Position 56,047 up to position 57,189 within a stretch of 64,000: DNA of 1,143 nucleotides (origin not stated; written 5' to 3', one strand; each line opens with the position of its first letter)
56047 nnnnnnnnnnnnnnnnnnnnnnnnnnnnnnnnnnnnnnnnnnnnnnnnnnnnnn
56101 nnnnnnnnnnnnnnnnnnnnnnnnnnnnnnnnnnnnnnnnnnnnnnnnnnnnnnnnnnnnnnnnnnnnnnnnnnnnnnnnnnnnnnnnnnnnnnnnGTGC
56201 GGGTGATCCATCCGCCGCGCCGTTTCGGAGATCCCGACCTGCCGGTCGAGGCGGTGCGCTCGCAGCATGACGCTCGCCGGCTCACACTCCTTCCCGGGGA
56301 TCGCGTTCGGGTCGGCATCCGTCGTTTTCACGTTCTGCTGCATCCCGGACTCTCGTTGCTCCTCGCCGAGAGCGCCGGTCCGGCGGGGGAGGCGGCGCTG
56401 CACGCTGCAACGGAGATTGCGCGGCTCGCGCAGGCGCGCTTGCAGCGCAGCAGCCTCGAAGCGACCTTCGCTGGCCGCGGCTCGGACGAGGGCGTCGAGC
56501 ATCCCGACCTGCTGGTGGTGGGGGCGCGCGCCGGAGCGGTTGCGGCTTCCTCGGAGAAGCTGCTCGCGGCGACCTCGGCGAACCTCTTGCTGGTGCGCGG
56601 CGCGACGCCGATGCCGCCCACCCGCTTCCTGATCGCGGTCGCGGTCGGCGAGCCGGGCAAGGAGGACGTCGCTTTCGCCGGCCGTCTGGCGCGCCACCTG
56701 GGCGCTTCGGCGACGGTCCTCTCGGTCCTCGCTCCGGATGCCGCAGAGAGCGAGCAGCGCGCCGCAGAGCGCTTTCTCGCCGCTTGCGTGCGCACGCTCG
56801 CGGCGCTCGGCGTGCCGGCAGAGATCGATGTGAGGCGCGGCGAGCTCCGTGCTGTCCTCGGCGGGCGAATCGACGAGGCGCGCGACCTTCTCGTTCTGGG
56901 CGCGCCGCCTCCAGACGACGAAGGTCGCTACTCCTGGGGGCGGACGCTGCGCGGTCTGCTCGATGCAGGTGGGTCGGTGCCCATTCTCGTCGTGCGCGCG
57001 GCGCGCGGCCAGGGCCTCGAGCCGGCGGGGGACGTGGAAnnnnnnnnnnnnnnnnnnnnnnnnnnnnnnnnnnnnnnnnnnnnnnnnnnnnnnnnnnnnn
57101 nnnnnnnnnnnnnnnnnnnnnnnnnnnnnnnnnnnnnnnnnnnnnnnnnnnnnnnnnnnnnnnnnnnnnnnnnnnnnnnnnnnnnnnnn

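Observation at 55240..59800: Sulfate ABC importer whose ATPase is fused to tandem universal-stress-protein domains, with the non-canonical gene order cysA-sbp-cysT-cysW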

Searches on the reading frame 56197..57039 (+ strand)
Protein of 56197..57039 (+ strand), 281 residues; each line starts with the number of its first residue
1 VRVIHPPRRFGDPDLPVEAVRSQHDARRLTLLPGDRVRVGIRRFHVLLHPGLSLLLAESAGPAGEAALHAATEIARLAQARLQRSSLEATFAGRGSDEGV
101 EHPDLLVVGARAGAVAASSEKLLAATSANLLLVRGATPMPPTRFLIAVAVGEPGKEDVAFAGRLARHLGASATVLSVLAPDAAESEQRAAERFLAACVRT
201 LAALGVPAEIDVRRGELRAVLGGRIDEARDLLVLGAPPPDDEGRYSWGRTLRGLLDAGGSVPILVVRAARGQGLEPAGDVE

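Call 5: search_protein_families(library=pfam, proteins=[window:56197-57039:+], max_evalue=10)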
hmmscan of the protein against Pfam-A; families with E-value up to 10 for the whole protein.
seq(281 aa): 1 family
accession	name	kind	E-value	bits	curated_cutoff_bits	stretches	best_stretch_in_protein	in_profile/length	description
PF00582.32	Usp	-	9.5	7.2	24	1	146-190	7-51/141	Universal stress protein family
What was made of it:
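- Pfam Usp does not reach threshold on the window protein (call 5).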

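Call 7: find_homologous_proteins(query=window:56197-57039:+, max_evalue=0.001)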
Query seq(281 aa) (281 aa): 89 proteins with E <= 0.001 among 8000 candidates.
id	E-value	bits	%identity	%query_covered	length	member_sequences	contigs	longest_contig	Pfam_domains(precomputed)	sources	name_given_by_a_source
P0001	8.7e-118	411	76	100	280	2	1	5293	-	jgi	jgi:sulfate transport system ATP-binding protein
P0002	8.5e-73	263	55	98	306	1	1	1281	-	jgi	jgi:hypothetical protein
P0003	8.8e-72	260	58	95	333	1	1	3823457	PF08402.17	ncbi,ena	-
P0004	1.3e-65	240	55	97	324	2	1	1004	PF08402.17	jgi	jgi:sulfate transport system ATP-binding protein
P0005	4.3e-64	235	53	95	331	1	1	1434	PF08402.17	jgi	jgi:hypothetical protein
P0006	8.1e-58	214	54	77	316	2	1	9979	PF08402.17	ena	-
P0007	3.2e-52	196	77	47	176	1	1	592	-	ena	-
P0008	3.6e-44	169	42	95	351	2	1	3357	PF00582.33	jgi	jgi:sulfate transport system ATP-binding protein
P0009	9.7e-44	168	43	95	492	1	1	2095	PF00005.34,PF00582.33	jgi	jgi:hypothetical protein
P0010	3.7e-43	166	42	95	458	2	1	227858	-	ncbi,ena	-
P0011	5.9e-43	165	43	95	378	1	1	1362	PF00582.33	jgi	jgi:sulfate transport system ATP-binding protein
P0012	6.0e-43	165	44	96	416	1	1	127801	PF00582.33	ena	-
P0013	7.7e-43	165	42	95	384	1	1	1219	PF00582.33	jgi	jgi:sulfate transport system ATP-binding protein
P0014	9.5e-43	165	47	84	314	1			-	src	-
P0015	1.3e-42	164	41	95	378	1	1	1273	PF00582.33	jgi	jgi:MinD-like ATPase involved in chromosome partitioning or flagellar assembly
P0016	2.4e-42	163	43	96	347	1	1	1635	PF00582.33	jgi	jgi:sulfate/thiosulfate transport system ATP-binding protein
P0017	5.3e-42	162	42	95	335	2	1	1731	PF00582.33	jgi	-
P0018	1.0e-41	161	41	98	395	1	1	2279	PF00582.33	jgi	jgi:sulfate transport system ATP-binding protein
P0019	1.3e-41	161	40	95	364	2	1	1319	PF00582.33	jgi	jgi:sulfate transport system ATP-binding protein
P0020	1.3e-41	161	48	62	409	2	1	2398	PF00582.33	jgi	jgi:sulfate transport system ATP-binding protein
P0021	1.5e-41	161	42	95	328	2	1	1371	PF00582.33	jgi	jgi:sulfate transport system ATP-binding protein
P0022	4.2e-41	159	42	95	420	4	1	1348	PF00582.33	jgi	jgi:nucleotide-binding universal stress UspA family protein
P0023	1.0e-40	158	42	95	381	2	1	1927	PF00582.33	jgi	jgi:hypothetical protein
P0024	5.7e-40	156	40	96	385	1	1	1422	PF00582.33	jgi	jgi:hypothetical protein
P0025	8.4e-40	155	39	93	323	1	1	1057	PF00582.33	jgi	jgi:sulfate transport system ATP-binding protein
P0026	1.8e-39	154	39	95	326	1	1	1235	PF00582.33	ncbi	-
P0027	2.3e-39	154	40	95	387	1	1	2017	PF00582.33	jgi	jgi:sulfate transport system ATP-binding protein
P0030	2.8e-38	150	39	95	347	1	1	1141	PF00582.33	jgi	jgi:sulfate/thiosulfate transport system ATP-binding protein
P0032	1.8e-37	147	40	95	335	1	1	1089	PF00582.33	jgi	jgi:hypothetical protein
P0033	2.9e-37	147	37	95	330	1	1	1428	PF00582.33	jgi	jgi:sulfate transport system ATP-binding protein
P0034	8.8e-37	145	42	95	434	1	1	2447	PF00582.33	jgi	jgi:sulfate/thiosulfate transport system ATP-binding protein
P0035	1.1e-36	145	39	95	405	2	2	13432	PF00582.33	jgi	jgi:sulfate transport system ATP-binding protein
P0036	1.3e-36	145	42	93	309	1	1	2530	PF00582.33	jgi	jgi:sulfate transport system ATP-binding protein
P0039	1.9e-35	141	40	86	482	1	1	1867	PF00582.33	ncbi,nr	ncbi:MAG TPA: universal stress protein, partial [Thermoanaerobaculia bacterium]|nr:universal stress 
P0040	2.2e-35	141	38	98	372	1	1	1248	PF00582.33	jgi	jgi:sulfate transport system ATP-binding protein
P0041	3.7e-35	140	40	95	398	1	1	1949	PF00582.33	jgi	jgi:nucleotide-binding universal stress UspA family protein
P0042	4.0e-35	140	39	88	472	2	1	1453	PF00582.33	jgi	-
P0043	4.2e-35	140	39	91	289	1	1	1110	PF00582.33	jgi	jgi:nucleotide-binding universal stress UspA family protein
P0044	6.9e-35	139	37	95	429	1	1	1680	PF00582.33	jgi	jgi:hypothetical protein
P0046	8.5e-35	139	38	95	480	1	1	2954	PF00582.33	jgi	jgi:sulfate/thiosulfate transport system ATP-binding protein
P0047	4.3e-34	136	41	81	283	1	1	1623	PF00582.33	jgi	jgi:sulfate transport system ATP-binding protein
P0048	4.8e-33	133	40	82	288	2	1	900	PF00582.33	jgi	jgi:nucleotide-binding universal stress UspA family protein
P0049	2.3e-32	131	37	95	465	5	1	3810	PF00582.33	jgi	jgi:nucleotide-binding universal stress UspA family protein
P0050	3.1e-32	130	35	95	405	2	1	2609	PF00582.33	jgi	jgi:sulfate transport system ATP-binding protein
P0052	4.5e-32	130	38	90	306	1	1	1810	PF00582.33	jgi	jgi:sulfate transport system ATP-binding protein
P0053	6.8e-32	129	36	95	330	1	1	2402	PF00582.33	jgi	jgi:sulfate transport system ATP-binding protein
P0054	1.1e-31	128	39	89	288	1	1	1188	PF00582.33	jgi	jgi:nucleotide-binding universal stress UspA family protein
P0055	1.3e-29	122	37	81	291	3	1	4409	PF00582.33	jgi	jgi:sulfate transport system ATP-binding protein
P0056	7.4e-29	119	47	59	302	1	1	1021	PF00582.33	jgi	jgi:sulfate/thiosulfate transport system ATP-binding protein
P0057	1.8e-28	118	45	57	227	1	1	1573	PF00582.33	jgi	jgi:nucleotide-binding universal stress UspA family protein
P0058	1.9e-28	118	40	80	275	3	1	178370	PF00582.33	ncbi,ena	-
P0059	2.9e-28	117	39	79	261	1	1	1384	PF00582.33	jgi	jgi:nucleotide-binding universal stress UspA family protein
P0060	2.4e-27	114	48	54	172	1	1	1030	PF00582.33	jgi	jgi:nucleotide-binding universal stress UspA family protein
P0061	5.1e-27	113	46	59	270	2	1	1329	PF00582.33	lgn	-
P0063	4.6e-26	110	40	80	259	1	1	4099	PF00582.33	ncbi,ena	-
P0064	8.4e-26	109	39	79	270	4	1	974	PF00582.33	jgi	jgi:sulfate transport system ATP-binding protein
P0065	9.1e-26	109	47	62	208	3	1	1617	PF00582.33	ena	-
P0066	1.1e-25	109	39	77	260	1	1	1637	PF00582.33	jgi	jgi:sulfate transport system ATP-binding protein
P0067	1.3e-25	109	46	59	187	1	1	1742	PF00582.33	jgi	jgi:nucleotide-binding universal stress UspA family protein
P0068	1.9e-25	108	47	62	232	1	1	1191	PF00582.33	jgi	jgi:nucleotide-binding universal stress UspA family protein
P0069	8.2e-25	106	45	59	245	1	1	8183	PF00582.33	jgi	jgi:nucleotide-binding universal stress UspA family protein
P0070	8.3e-25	106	50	59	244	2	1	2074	PF00582.33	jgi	jgi:sulfate/thiosulfate transport system ATP-binding protein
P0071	2.0e-24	105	51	51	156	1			PF00582.33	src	-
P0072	2.7e-24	104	45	62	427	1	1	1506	PF00005.34,PF00582.33,PF13304.13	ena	-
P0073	2.9e-24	104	51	47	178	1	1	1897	PF00582.33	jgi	jgi:nucleotide-binding universal stress UspA family protein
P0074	4.4e-24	104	48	59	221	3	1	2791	PF00582.33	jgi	jgi:nucleotide-binding universal stress UspA family protein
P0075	1.3e-23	102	47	53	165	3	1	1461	PF00582.33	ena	-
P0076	1.7e-23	102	46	54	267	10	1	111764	PF00582.33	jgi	-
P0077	6.7e-23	100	46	52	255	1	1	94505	PF00582.33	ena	-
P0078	2.0e-22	98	49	54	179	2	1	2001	PF00582.33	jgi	-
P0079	3.1e-22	98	46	59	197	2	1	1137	PF00582.33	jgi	jgi:K+-sensing histidine kinase KdpD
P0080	3.6e-22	97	44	55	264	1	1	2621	PF00582.33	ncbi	ncbi:MAG: universal stress protein, partial [Anaerolineales bacterium]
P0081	3.8e-22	97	49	53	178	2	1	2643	PF00582.33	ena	-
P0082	3.9e-22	97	44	58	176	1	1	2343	PF00582.33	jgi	jgi:nucleotide-binding universal stress UspA family protein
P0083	7.8e-22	96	47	47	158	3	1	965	PF00582.33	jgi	jgi:nucleotide-binding universal stress UspA family protein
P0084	2.0e-21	95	45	59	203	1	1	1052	PF00582.33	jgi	jgi:nucleotide-binding universal stress UspA family protein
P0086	1.4e-20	92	44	54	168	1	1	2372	PF00582.33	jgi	jgi:nucleotide-binding universal stress UspA family protein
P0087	4.5e-20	90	47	47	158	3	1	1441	PF00582.33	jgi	-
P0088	2.3e-19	88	47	46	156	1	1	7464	PF00582.33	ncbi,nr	ncbi:MAG TPA: universal stress protein [Thermoanaerobaculia bacterium]|nr:universal stress protein [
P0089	3.9e-17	81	43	58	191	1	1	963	PF00582.33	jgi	jgi:nucleotide-binding universal stress UspA family protein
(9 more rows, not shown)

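Call 9: find_encoding_contigs(protein=P0003, flank=6000, max_places=3)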
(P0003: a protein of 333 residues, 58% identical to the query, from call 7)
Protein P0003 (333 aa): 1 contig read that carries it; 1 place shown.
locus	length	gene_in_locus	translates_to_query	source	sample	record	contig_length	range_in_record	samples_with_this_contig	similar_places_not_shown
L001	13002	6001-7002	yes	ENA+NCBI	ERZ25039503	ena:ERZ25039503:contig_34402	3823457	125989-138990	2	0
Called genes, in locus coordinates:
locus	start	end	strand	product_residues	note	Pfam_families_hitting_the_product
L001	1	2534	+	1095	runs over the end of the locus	PF15902:Sortilin-Vps10, PF02012:BNR (faint), PF13088:BNR_2 (faint)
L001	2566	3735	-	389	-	PF07228:SpoIIE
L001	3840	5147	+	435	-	PF00375:SDF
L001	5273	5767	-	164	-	-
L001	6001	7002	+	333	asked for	PF08402:TOBE_2 (faint)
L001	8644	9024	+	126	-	PF13531:SBP_bac_11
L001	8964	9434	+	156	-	PF13531:SBP_bac_11 (weak)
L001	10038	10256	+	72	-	-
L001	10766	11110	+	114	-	PF00528:BPD_transp_1 (weak)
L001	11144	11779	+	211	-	-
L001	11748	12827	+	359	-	PF00512:HisKA, PF02518:HATPase_c, PF13581:HATPase_c_2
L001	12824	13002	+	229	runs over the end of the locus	PF00072:Response_reg, PF00486:Trans_reg_C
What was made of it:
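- In one of the split assemblies (L001/L010) the neighbouring genes are fragmented too, which points to sequencing errors (call 9).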

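Call 10: find_encoding_contigs(protein=P0010, flank=6000, max_places=3)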
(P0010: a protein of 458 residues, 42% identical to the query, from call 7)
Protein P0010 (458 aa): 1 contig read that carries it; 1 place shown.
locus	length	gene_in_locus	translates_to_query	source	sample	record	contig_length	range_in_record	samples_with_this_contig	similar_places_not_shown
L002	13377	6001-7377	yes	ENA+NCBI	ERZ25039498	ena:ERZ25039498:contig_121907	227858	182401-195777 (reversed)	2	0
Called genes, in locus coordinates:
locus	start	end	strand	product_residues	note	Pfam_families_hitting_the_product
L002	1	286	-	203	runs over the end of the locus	PF04255:DUF433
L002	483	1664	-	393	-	PF01594:AI-2E_transport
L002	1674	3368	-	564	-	PF12229:PG_binding_4 (faint), PF04294:VanW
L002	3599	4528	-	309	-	PF13527:Acetyltransf_9, PF00583:Acetyltransf_1, PF13508:Acetyltransf_7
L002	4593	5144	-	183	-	-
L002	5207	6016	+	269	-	-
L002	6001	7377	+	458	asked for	-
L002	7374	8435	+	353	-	PF13531:SBP_bac_11, PF01547:SBP_bac_1, PF13416:SBP_bac_8, PF13343:SBP_bac_6 (weak)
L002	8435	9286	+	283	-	PF00528:BPD_transp_1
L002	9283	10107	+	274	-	PF00528:BPD_transp_1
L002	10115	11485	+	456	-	PF00512:HisKA, PF02518:HATPase_c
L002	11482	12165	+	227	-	PF00072:Response_reg, PF00486:Trans_reg_C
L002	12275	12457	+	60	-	-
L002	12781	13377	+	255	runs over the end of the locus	PF00142:Fer4_NifH (faint), PF01656:CbiA, PF02374:ArsA_ATPase (faint), PF06564:CBP_BcsQ, PF07015:VirC1 (faint), PF09140:MipZ (weak), PF10609:ParA, PF13614:AAA_31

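Call 13: find_related_loci(query=A1, collection=genome_contigs, flank=7000)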
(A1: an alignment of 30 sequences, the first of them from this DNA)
Query A1 (281 aa) in genome_contigs; peptide patterns used: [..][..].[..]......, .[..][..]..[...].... (x = any residue, [..] = any of these).
360 stretches matched a pattern; 262 encode a relative of the query (tblastn E <= 1e-3); the best 80 are kept; 80 distinct loci.
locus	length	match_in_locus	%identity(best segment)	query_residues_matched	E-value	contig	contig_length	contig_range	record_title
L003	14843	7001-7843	96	1-281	3e-168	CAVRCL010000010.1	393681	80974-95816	MAG: Thermoanaerobaculia bacterium isolate MFD00032.bin.2.65 genome assembly, contig: contig_75159, whole genome shotgun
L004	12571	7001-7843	79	1-281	9e-132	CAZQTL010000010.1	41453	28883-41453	MAG TPA_asm: uncultured Thermoanaerobaculia bacterium isolate SRP189682_co1_248 genome assembly, contig: NODE_1170_lengt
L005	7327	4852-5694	83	1-281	3e-127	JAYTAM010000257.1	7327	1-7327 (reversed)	MAG: Thermoanaerobaculia bacterium isolate GFS_13892 GFS_13892_256, whole genome shotgun sequence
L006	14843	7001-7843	84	1-281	2e-123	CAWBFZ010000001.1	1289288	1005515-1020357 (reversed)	MAG: Thermoanaerobaculia bacterium isolate MFD04716.bin.2.310 genome assembly, contig: contig_11213, whole genome shotgu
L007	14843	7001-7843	57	1-280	2e-80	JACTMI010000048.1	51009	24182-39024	MAG: Acidobacteria bacterium isolate BJ1 scaffold_613, whole genome shotgun sequence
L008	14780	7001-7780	57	1-267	1e-76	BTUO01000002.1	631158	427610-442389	MAG: Acidobacteriota bacterium AMX-MBFR-36 DNA, sequence02, whole genome shotgun sequence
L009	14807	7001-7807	56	1-269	5e-74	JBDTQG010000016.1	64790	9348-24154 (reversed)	MAG: Thermoanaerobaculia bacterium isolate cluster3_bin.216 NODE_959_length_64790_cov_7.683695, whole genome shotgun seq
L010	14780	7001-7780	58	1-268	3e-73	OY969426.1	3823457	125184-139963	MAG: Thermoanaerobaculia bacterium isolate MFD02979.bin.c.1 genome assembly, chromosome: 1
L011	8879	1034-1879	57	1-280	9e-71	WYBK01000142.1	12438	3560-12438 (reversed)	MAG: Acidobacteria bacterium isolate ACD1 k127_143655, whole genome shotgun sequence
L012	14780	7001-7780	54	1-267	7e-71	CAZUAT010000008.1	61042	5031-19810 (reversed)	MAG TPA_asm: uncultured Thermoanaerobaculia bacterium isolate binchicken_co350_62 genome assembly, contig: NODE_748_leng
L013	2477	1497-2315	55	1-276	8e-71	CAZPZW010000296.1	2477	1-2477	MAG TPA_asm: uncultured Thermoanaerobaculia bacterium isolate SRP173033_co2_58 genome assembly, contig: NODE_46801_lengt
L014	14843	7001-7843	79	1-281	3e-123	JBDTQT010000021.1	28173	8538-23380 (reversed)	MAG: Thermoanaerobaculia bacterium isolate cluster3_bin.229 NODE_5164_length_28173_cov_8.646099, whole genome shotgun se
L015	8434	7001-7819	54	1-276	8e-68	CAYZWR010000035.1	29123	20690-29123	MAG TPA_asm: uncultured Thermoanaerobaculia bacterium isolate SRP173033_co1_328 genome assembly, contig: NODE_2410_lengt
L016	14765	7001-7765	52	1-262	9e-65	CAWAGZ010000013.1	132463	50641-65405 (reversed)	MAG: uncultured Acidobacteriota bacterium isolate MFD02416.bin.1.14 genome assembly, contig: contig_78520, whole genome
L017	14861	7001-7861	76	1-281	4e-120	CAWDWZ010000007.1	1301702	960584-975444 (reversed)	MAG: Thermoanaerobaculia bacterium isolate MFD05942.bin.2.306 genome assembly, contig: contig_2573, whole genome shotgun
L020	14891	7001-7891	42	1-268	1e-49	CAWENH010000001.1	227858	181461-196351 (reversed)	MAG: uncultured Chloroflexia bacterium isolate MFD02581.bin.2.57 genome assembly, contig: contig_121907, whole genome sh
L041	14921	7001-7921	42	1-268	8e-47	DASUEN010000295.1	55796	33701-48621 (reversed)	MAG TPA_asm: Thermoanaerobaculia bacterium isolate SMAG_U1354 k141_729938, whole genome shotgun sequence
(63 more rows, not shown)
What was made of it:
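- The tail has been retained in 262 species (call 13).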

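Call 21: predict_structure(alignment_id=A1)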
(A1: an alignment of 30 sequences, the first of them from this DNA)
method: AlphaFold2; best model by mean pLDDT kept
length: 281 residues; sequences in the alignment: 30
mean_pLDDT: 84.2   pTM: 0.79
mean pLDDT of the five models: 84.2, 84.1, 82.7, 82.7, 82.2
residues with pLDDT >= 90: 175; 70-90: 51; 50-70: 39; < 50: 16
segments of 3 or more residues with pLDDT < 50: 1-5, 272-281
pLDDT, mean of each block of 10 residues (from residue 1): 47 62 79 79 57 92 94 93 93 71 92 93 94 85 91 74 94 96 96 94 95 95 88 94 94 92 87 40 34
secondary structure, 60 per line:
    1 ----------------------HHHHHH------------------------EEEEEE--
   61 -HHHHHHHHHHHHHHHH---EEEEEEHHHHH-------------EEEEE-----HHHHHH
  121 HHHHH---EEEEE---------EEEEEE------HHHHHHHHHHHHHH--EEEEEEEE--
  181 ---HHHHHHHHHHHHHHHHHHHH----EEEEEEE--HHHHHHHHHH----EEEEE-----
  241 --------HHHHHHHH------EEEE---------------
elements in order: H23-28 E53-58 H62-77 E81-86 H87-91 E105-109 H115-125 E129-133 E143-148 H155-168 E171-178 H184-203 E208-214 H217-226 E231-235 H249-256 E263-266

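Call 23: fold_search(model_id=the predicted structure, library=pdb)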
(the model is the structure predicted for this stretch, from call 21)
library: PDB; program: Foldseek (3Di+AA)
matches with E <= 10: 1484; with E <= 0.001: 68
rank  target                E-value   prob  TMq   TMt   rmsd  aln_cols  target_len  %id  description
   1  3ab8_B                2.1e-07  1.00  0.57  0.61   3.8       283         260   20  Crystal Structure of the Hypothetical Tandem-type Universal Stress Protein TTHA0350 complexed with ATPs. (released 2010-12-15)
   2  3ab8_A                2.3e-07  1.00  0.57  0.61   4.1       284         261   20  Crystal Structure of the Hypothetical Tandem-type Universal Stress Protein TTHA0350 complexed with ATPs. (released 2010-12-15)
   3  3cis_B                2.3e-07  1.00  0.54  0.53   7.9       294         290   17  The Crystal Structure of Rv2623 from Mycobacterium tuberculosis (released 2009-03-17)
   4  3cis_F                2.9e-07  1.00  0.56  0.57   7.3       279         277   15  The Crystal Structure of Rv2623 from Mycobacterium tuberculosis (released 2009-03-17)
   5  3mt0                  3.5e-07  1.00  0.54  0.54   5.0       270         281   19  The crystal structure of a functionally unknown protein PA1789 from Pseudomonas aeruginosa PAO1 (released 2010-05-12)
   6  7mq5                  5.1e-07  1.00  0.52  0.53   7.0       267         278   18  Crystal Structure of Putative Universal Stress Protein from Pseudomonas aeruginosa UCBPP-PA14 (released 2021-05-19)
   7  3loq_A                6.5e-07  1.00  0.46  0.47   5.5       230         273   14  The crystal structure of a universal stress protein from Archaeoglobus fulgidus DSM 4304 (released 2010-02-16)
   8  3ab7_B                6.9e-07  1.00  0.57  0.67   5.5       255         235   24  Crystal Structure of the Hypothetical Tandem-type Universal Stress Protein TTHA0350 from Thermus thermophilus HB8 (released 2010-12-15)
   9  4r2j                  1.3e-06  1.00  0.48  0.48   9.0       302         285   12  Crystal structure of YdaA (Universal Stress Protein E) from Salmonella typhimurium (released 2015-02-04)
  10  3ab7_A                1.5e-06  1.00  0.58  0.67   3.7       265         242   22  Crystal Structure of the Hypothetical Tandem-type Universal Stress Protein TTHA0350 from Thermus thermophilus HB8 (released 2010-12-15)
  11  4r2k                  2.0e-06  1.00  0.53  0.49   6.1       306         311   12  Crystal structure of H119A mutant of YdaA (Universal Stress Protein E) from Salmonella typhimurium (released 2015-02-04)
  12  6vwa                  3.3e-06  1.00  0.46  0.41   8.5       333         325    9  C-terminal regulatory domain of the chloride transporter KCC-1 from C. elegans (released 2020-07-15)
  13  3loq_B                6.1e-06  1.00  0.48  0.51   5.8       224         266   15  The crystal structure of a universal stress protein from Archaeoglobus fulgidus DSM 4304 (released 2010-02-16)
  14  5cb0_A                6.1e-06  1.00  0.48  0.47   6.8       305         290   14  Crystal structure and functional implications of the tandem-type universal stress protein UspE from Escherichia coli (released 2016-02-10)
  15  3qtb_B                6.4e-06  1.00  0.38  0.76   3.4       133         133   18  Structure of the universal stress protein from Archaeoglobus fulgidus in complex with dAMP (released 2011-03-30)
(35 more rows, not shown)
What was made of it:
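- On Universal stress protein family (PF00582): Foldseek gives probability 1.0 to many USPs (call 23).
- On Tandem-type USP (UspE, Rv2623, TTHA0350 type): The best matches align over both domains (about 255-300 columns, TM-score 0.54-0.61) (call 23).
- Closest known: C-terminal regulatory domains of ABC importers and other carriers. Same: The KCC/NKCC domains are structural matches to the tail (call 23).
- Checked: An AlphaFold model of the tail (pLDDT 84) has tandem USPs as its best PDB matches, probability 1.0, aligned over about 280 columns (calls 21, 23).
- The same fold search also matches transporter-regulating USP-like modules: TeaD of the TeaABC transporter and the C-terminal domains of KCC/NKCC cotransporters (call 23).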
